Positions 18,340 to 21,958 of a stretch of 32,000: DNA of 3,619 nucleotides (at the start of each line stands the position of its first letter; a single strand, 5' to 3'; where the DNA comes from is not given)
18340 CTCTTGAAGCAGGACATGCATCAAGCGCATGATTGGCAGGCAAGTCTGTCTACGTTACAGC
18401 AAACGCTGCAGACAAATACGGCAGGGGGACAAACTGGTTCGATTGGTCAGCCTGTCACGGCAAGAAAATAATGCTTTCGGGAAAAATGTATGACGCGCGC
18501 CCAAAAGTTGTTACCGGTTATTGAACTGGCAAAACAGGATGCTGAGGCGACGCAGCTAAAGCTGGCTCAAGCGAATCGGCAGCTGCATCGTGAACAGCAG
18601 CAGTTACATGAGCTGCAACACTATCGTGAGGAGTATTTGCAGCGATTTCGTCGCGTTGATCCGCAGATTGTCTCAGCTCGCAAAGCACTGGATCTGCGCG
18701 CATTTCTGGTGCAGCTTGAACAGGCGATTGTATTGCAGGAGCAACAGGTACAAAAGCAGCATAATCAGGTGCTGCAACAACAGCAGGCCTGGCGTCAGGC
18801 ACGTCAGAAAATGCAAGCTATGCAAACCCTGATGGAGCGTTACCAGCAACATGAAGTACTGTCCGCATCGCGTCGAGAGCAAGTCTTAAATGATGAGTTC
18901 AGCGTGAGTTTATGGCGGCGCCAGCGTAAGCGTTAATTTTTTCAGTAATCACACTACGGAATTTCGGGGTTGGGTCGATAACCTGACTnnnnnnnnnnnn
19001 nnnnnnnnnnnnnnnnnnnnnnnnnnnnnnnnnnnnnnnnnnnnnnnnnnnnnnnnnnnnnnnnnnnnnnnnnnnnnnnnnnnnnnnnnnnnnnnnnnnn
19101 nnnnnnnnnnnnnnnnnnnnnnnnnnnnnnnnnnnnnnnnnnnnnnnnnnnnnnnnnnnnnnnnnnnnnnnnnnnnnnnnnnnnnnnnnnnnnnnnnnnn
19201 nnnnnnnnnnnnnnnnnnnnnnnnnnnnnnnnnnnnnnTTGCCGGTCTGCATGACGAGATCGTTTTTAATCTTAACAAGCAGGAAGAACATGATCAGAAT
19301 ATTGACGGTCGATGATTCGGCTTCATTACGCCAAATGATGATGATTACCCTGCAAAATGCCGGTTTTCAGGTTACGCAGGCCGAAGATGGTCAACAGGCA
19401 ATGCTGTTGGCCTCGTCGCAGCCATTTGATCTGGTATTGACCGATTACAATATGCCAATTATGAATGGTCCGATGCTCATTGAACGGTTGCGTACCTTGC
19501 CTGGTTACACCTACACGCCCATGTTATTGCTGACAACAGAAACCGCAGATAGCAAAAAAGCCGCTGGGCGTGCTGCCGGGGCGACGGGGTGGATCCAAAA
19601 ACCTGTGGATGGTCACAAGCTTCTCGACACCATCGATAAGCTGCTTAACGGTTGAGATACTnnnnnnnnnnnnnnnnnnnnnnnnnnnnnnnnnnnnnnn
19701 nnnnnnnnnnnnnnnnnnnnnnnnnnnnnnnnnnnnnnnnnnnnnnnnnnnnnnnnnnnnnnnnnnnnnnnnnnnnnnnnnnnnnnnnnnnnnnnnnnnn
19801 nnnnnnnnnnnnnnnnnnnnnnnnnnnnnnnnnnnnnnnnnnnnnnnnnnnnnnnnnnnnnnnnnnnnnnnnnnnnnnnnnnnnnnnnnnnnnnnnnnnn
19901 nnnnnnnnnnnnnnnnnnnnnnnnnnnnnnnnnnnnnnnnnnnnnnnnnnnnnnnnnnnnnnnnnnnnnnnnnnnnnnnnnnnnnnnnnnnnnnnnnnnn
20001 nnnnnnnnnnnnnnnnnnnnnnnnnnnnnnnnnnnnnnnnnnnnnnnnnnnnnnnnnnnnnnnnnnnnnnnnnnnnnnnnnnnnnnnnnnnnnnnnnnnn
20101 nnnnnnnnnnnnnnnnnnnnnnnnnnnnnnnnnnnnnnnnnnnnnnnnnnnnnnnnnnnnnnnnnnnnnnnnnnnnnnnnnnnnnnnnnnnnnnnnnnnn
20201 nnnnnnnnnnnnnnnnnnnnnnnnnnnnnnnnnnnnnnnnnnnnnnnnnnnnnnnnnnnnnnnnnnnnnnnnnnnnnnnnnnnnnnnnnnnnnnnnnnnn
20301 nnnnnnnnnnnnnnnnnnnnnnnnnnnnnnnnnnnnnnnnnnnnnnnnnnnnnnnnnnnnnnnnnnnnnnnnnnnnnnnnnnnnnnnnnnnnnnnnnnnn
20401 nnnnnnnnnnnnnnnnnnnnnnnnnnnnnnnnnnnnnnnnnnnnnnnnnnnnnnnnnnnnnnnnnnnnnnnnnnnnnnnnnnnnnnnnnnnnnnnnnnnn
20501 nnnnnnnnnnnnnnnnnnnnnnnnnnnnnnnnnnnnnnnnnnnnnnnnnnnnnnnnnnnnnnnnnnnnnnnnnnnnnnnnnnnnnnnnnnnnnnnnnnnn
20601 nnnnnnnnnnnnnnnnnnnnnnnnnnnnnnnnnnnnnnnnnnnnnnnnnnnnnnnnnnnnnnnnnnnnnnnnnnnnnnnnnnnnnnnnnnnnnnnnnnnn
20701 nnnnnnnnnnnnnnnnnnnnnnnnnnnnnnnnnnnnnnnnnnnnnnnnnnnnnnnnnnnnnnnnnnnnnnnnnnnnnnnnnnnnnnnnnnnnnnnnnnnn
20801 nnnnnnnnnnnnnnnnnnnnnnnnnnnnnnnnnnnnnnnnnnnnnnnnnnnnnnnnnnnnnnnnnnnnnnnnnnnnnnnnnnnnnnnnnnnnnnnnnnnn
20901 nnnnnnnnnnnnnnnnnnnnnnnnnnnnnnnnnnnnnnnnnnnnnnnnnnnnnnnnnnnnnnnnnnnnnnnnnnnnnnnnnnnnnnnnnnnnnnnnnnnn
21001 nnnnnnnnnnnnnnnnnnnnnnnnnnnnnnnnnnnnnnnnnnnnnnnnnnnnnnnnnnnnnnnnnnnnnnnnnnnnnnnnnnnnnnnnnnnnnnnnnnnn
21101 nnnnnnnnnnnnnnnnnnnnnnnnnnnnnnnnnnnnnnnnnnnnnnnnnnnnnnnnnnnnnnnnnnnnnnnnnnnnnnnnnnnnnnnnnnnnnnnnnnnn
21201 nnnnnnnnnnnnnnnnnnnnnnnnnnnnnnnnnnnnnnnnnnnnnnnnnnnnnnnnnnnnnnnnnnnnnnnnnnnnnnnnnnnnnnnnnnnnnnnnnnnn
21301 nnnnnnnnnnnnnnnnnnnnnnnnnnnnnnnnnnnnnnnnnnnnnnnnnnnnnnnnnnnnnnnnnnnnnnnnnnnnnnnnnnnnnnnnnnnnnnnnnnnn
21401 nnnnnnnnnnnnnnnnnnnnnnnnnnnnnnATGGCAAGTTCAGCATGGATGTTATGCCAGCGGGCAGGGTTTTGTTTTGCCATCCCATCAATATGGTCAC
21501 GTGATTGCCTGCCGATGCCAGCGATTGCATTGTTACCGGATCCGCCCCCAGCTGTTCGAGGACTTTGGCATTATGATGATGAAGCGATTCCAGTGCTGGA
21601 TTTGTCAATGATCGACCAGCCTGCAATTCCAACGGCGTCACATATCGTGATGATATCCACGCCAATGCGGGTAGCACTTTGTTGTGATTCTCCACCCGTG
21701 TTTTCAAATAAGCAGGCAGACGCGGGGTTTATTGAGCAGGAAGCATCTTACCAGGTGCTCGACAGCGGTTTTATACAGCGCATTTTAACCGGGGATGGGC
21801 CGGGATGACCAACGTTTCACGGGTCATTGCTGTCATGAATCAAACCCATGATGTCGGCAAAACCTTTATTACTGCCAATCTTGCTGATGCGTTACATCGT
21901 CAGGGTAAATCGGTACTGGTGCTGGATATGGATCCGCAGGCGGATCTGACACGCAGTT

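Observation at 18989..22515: Chemosensory-like STAS-CheY-CheA-CheW-ParA module embedded between fliJ and fliK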

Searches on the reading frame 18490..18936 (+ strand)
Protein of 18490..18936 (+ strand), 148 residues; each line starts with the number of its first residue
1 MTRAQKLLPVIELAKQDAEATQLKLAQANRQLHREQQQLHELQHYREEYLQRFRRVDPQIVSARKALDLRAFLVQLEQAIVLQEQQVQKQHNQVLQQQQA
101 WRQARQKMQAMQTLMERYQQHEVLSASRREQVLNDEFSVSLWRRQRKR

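Call 4: search_protein_families(library=pfam, proteins=[window:18490-18936:+])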
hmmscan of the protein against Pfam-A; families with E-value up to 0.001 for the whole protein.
window:18490-18936:+ (148 aa): 1 family
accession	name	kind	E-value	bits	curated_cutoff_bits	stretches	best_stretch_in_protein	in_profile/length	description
PF02050.21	FliJ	-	5.6e-22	78.7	28.4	1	21-142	3-123/123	Flagellar FliJ protein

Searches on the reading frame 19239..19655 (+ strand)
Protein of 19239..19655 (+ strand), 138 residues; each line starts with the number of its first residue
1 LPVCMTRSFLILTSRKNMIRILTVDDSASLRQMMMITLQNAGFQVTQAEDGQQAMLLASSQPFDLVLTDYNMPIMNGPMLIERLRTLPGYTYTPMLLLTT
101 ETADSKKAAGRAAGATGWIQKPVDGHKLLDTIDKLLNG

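Call 4: search_protein_families(library=pfam, proteins=[window:19239-19655:+])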
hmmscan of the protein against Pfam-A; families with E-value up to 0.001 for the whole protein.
window:19239-19655:+ (138 aa): 1 family
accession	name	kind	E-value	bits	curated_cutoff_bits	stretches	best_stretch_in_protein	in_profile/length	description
PF00072.30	Response_reg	-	1.5e-22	80.3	30.2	1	21-132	1-110/111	Response regulator receiver domain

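Call 5: search_protein_families(library=ncbifam, proteins=[window:19239-19655:+], max_evalue=0.01)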
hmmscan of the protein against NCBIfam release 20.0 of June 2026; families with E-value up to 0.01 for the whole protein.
window:19239-19655:+ (138 aa): 97 families (the best 25 are shown)
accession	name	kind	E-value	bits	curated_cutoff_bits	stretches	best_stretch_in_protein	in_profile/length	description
TIGR02154.1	PhoB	equivalog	3.5e-18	65.8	296.2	1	20-134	4-118/226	phosphate regulon transcriptional regulator PhoB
NF007135.0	PRK09581.1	equivalog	1.9e-17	63.2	474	1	19-134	3-118/457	PleD family two-component system response regulator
NF007901.0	PRK10610.1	equivalog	1.2e-16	61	189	1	18-136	5-124/129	chemotaxis response regulator CheY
NF008318.0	PRK11107.1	equivalog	5e-16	58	890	1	14-133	663-782/920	two-component sensor histidine kinase BarA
NF040689.1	MtrAB_MtrA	equivalog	1.2e-15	57.4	300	1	21-132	1-109/219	MtrAB system response regulator MtrA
NF008099.0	PRK10841.1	equivalog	1.2e-15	56.4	920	1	14-131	820-935/949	two-component system sensor histidine kinase RcsC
NF046022.1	RespRegCpdRBruc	equivalog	2.8e-15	56.3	180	1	18-137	1-118/120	cell cycle two-component system response regulator CpdR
NF007005.1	PRK09468.1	equivalog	3.3e-15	56.2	331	1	18-135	3-118/237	osmolarity response regulator transcription factor OmpR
NF011874.0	PRK15347.1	equivalog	4.1e-15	54.9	852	1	19-133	691-807/921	two component system sensor kinase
NF041733.1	resp_reg_CseB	equivalog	4.5e-15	55.6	350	1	20-135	2-114/228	two-component system response regulator CseB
NF045944.1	ResRegRpaBCyano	equivalog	6.8e-15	55.1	330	1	22-136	1-112/229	response regulator transcription factor RpaB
NF033120.0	vanR_FM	exception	7.4e-15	55.2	460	1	18-129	3-111/231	vancomycin resistance response regulator transcription factor, VanR-F/VanR-M family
NF053854.1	RespRegPhoBBctds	equivalog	8.4e-15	54.7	270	1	21-131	1-110/225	two-component system response regulator PhoB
NF045991.1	RespRegCtrARhodob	equivalog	1.6e-14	54.2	350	1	19-133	1-113/224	response regulator transcription factor CtrA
TIGR02956.1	TMAO_torS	equivalog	8.8e-14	50.6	676.5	1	18-138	701-822/967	TMAO reductase system sensor histidine kinase/response regulator TorS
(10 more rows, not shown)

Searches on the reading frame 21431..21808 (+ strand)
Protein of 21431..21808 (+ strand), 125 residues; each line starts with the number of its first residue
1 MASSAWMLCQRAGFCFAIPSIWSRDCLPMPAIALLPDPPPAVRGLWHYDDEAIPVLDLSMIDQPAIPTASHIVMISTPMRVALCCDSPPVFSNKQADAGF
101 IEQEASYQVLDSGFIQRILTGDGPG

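Call 4: search_protein_families(library=pfam, proteins=[window:21431-21808:+])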
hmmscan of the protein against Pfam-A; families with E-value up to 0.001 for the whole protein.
window:21431-21808:+ (125 aa): 1 family
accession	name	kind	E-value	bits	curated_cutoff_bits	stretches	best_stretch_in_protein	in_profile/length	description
PF01584.24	CheW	-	0.0004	20.5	23.5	1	15-61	11-57/138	CheW-like domain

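Call 5: search_protein_families(library=ncbifam, proteins=[window:21431-21808:+], max_evalue=0.01)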
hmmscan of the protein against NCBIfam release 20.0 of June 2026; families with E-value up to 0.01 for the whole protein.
window:21431-21808:+ (125 aa): 0 families
